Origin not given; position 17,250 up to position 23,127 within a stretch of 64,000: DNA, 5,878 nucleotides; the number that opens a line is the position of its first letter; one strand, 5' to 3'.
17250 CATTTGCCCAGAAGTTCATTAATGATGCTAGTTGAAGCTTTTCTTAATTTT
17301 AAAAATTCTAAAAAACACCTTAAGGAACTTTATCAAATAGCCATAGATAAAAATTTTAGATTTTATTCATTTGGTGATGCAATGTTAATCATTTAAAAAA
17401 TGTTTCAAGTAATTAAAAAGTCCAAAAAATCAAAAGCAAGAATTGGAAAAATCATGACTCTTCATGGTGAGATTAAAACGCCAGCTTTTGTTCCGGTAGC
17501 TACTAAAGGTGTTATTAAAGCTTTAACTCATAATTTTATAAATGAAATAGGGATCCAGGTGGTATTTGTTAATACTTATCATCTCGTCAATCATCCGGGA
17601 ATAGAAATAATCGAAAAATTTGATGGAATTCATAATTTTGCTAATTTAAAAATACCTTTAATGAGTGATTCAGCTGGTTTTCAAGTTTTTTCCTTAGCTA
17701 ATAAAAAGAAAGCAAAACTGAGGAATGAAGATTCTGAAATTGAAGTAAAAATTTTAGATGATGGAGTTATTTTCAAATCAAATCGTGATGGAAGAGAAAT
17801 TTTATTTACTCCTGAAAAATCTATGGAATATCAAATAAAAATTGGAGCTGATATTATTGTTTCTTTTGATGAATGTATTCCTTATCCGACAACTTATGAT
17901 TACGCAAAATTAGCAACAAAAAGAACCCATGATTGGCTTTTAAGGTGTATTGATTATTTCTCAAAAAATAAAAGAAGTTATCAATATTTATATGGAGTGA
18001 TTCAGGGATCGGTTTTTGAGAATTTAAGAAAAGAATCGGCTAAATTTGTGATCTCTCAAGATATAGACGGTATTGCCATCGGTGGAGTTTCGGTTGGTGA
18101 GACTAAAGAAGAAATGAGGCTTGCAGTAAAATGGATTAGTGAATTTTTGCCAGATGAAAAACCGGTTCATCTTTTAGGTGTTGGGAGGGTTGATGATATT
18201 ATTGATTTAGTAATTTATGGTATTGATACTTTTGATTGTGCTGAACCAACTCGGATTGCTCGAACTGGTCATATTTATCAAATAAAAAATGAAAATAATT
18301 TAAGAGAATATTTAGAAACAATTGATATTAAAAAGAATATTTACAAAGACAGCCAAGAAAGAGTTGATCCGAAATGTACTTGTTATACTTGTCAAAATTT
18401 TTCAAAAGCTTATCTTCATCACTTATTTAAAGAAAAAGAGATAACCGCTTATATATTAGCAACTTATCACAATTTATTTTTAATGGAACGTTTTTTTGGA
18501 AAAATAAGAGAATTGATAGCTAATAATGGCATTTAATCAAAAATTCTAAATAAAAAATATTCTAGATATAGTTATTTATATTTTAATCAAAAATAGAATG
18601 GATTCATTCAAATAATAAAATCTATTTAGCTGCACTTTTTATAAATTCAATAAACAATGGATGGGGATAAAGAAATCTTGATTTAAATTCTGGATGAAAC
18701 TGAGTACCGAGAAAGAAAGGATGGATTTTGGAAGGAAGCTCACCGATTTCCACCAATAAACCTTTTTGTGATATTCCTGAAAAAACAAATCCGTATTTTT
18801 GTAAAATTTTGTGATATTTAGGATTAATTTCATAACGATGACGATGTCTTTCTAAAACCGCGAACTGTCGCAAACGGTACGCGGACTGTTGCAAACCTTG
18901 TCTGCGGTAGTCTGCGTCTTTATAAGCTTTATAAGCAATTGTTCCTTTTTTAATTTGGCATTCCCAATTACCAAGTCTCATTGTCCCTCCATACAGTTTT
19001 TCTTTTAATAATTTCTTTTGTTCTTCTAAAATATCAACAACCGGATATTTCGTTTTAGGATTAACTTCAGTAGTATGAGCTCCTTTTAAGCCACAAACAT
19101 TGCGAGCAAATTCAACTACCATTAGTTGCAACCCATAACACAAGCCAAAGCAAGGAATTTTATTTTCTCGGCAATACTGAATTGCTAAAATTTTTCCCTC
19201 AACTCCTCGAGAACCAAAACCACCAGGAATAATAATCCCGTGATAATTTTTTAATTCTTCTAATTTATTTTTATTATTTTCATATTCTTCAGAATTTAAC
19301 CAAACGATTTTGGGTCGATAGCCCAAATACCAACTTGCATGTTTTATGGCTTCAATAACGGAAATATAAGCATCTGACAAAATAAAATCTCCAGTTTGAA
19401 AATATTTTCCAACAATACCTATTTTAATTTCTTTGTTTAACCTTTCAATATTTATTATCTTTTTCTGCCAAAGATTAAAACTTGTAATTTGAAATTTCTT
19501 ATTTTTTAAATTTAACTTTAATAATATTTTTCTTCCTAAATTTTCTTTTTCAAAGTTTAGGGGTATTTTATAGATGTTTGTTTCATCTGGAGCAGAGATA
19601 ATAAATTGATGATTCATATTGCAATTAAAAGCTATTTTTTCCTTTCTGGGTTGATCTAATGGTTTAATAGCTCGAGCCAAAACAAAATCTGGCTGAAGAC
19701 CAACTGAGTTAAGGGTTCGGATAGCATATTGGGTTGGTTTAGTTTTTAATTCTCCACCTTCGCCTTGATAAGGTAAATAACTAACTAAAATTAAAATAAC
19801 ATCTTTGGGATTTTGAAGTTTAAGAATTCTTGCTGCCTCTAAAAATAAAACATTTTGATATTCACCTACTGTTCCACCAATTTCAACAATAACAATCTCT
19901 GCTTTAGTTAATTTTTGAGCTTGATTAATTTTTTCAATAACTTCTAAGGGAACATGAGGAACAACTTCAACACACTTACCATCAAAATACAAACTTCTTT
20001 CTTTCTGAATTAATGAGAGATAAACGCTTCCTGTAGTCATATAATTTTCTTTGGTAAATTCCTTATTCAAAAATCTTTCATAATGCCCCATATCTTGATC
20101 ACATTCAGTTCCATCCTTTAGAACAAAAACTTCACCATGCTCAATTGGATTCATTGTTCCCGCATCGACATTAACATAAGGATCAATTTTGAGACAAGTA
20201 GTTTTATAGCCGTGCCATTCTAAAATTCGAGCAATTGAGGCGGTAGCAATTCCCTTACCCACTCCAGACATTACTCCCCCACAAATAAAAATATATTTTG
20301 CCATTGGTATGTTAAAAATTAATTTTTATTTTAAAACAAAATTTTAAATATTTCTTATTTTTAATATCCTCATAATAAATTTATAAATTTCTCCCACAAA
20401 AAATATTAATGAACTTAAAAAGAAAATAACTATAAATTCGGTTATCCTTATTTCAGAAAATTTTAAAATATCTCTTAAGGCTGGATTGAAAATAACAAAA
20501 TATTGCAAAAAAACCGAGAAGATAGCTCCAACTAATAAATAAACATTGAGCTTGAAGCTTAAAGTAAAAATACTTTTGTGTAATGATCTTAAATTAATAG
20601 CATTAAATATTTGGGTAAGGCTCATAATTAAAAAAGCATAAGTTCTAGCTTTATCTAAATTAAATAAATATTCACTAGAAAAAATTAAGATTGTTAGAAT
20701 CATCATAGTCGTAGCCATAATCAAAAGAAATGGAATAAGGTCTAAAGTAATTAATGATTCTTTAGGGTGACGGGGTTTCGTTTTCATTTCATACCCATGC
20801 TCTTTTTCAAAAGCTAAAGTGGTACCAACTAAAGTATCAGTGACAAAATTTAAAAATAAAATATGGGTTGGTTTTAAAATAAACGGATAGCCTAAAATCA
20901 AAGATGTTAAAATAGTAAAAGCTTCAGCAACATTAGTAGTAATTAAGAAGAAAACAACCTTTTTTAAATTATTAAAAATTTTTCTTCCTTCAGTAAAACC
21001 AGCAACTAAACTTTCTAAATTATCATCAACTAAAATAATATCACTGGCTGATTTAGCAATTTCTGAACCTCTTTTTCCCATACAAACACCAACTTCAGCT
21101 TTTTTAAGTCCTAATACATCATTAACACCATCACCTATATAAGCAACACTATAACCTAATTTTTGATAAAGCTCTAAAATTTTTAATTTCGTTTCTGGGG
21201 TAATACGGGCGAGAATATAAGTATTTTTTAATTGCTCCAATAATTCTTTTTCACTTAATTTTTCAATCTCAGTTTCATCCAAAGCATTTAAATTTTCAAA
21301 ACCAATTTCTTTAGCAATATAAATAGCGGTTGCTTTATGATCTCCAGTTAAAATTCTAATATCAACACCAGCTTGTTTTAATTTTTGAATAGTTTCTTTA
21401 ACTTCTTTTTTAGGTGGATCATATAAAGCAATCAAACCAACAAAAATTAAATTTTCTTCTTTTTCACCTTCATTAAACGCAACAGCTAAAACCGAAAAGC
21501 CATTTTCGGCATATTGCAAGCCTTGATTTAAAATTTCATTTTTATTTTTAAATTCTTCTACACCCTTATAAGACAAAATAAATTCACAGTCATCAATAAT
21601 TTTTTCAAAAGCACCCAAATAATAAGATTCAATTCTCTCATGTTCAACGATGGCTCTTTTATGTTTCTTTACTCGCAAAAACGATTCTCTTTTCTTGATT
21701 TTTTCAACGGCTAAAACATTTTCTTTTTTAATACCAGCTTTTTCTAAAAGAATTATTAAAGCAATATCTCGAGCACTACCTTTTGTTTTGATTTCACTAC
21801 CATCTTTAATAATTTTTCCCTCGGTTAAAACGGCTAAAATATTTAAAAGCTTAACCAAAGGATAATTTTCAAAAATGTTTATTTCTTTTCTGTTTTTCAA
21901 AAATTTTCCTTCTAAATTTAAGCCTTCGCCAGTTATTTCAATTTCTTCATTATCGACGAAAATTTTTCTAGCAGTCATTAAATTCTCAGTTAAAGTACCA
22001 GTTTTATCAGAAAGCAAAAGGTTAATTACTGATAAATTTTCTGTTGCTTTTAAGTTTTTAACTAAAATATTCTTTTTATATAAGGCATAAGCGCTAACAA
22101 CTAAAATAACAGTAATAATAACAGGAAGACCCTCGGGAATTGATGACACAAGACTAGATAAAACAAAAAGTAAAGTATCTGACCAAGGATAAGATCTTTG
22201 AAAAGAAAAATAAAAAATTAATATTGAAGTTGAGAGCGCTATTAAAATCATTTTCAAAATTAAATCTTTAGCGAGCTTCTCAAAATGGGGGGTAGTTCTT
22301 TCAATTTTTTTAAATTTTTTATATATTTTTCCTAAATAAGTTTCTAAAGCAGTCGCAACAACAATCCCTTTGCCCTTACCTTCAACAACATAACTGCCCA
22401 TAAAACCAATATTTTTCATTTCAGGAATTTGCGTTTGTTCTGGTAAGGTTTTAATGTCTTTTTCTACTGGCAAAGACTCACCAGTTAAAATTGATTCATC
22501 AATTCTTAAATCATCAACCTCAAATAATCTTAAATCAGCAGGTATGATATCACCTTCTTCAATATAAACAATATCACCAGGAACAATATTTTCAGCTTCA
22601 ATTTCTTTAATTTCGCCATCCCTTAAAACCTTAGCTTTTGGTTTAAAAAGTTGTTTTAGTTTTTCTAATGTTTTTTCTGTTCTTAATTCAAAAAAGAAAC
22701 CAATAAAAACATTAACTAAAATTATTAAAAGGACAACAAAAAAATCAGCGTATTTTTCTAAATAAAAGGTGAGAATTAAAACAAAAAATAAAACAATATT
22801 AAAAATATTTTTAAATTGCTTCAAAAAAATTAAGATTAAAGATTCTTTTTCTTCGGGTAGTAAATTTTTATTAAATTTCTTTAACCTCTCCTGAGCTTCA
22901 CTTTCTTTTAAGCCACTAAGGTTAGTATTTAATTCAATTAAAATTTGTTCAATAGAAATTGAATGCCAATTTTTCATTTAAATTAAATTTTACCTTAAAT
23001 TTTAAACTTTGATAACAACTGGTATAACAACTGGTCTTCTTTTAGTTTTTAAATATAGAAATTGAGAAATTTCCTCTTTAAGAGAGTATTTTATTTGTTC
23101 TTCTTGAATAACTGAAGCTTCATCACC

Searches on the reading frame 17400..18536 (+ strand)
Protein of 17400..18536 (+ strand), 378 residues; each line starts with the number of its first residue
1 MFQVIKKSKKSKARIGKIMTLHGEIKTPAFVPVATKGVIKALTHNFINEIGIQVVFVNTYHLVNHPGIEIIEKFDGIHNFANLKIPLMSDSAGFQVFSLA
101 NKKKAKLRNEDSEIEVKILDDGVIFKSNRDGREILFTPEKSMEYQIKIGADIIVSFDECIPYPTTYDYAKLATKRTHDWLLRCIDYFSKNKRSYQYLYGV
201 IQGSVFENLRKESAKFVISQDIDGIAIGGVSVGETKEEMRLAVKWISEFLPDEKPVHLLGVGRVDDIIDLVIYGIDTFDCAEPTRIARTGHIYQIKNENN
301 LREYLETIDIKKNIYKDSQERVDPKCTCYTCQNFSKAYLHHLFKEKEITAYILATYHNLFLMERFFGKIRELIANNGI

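Call 33: search_protein_families(library=pfam, proteins=[window:17400-18536:+], max_evalue=0.001)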
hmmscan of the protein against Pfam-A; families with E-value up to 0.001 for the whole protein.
window:17400-18536:+ (378 aa): 1 family
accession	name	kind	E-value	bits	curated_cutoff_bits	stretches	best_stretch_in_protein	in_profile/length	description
PF01702.25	TGT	-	2e-117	392.7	26.3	1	12-376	2-342/357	Queuine tRNA-ribosyltransferase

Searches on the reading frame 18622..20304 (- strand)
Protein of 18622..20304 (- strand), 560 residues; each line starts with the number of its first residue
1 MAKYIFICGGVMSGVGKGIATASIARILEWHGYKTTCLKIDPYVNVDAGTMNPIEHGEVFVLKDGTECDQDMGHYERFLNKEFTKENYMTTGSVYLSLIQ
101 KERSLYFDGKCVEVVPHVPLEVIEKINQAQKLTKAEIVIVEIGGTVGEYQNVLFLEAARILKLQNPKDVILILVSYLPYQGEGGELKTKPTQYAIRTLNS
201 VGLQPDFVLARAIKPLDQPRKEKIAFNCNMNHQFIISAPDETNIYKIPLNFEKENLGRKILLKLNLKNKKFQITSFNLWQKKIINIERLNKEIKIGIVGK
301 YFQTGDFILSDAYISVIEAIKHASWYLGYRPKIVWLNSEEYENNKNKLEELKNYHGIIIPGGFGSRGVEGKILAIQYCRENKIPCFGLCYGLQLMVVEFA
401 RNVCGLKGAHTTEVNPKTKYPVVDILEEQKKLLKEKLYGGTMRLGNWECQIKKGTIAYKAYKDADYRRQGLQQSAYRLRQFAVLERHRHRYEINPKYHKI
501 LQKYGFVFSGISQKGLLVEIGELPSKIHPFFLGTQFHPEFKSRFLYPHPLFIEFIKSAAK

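Call 6: search_protein_families(library=pfam, proteins=[window:18622-20304:-], max_evalue=0.001)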
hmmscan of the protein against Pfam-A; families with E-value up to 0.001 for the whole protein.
window:18622-20304:- (560 aa): 4 families
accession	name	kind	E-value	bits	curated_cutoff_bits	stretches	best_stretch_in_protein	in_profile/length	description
PF06418.20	CTP_synth_N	-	2.4e-98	329.2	26.1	1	3-266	1-265/265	CTP synthase N-terminus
PF00117.34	GATase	-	2.5e-34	119.1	22.8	1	309-556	2-189/190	Glutamine amidotransferase class-I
PF01656.29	CbiA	-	0.00059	20.2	25.4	1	12-145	7-54/125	CobQ/CobB/MinD/ParA nucleotide binding domain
PF07722.19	Peptidase_C26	-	0.0008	19.7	20.5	0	375-399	98-122/219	Peptidase C26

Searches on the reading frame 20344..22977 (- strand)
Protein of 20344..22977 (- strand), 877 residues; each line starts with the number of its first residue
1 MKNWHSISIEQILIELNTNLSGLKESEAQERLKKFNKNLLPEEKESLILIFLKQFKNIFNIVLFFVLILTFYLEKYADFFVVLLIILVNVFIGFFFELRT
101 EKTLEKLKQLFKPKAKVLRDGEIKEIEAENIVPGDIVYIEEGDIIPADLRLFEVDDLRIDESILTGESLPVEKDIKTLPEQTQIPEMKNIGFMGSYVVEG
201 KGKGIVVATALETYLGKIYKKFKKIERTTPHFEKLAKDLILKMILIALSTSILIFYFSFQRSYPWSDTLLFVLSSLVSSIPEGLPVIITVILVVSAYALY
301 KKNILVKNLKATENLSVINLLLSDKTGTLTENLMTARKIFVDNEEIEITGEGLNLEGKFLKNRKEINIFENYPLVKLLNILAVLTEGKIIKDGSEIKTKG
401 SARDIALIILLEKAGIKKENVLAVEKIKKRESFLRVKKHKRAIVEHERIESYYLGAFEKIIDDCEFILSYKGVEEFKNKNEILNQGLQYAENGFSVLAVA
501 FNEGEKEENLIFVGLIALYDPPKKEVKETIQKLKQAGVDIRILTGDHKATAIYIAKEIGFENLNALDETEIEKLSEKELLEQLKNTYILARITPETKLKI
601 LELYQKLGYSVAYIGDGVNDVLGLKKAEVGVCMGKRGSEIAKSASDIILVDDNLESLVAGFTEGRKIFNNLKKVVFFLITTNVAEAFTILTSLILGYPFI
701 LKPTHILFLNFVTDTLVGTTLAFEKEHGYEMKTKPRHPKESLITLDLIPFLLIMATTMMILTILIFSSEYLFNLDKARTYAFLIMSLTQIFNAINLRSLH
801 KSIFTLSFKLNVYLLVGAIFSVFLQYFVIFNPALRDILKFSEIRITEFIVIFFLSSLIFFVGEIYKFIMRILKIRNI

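Call 6: search_protein_families(library=pfam, proteins=[window:20344-22977:-], max_evalue=0.001)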
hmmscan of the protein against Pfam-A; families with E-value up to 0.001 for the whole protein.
window:20344-22977:- (877 aa): 6 families
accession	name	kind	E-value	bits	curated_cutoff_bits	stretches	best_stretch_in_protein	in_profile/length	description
PF00122.25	E1-E2_ATPase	-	1.1e-45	155.8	28.1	1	110-301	2-180/181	E1-E2 ATPase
PF00689.26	Cation_ATPase_C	-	2.7e-38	131.9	27.3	1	698-868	1-175/175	Cation transporting ATPase, C-terminus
PF00702.32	Hydrolase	-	3.2e-19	70.5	26.4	1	318-627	1-190/191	haloacid dehalogenase-like hydrolase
PF00690.31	Cation_ATPase_N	-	9.7e-16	57.6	20.4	1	4-69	1-68/69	Cation transporter/ATPase, N-terminus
PF08282.18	Hydrolase_3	-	1e-06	29.1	20.9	0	602-650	197-245/255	haloacid dehalogenase-like hydrolase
PF13246.12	Cation_ATPase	-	8.3e-05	23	21.7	1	391-467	12-91/91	Cation transport ATPase (P-type)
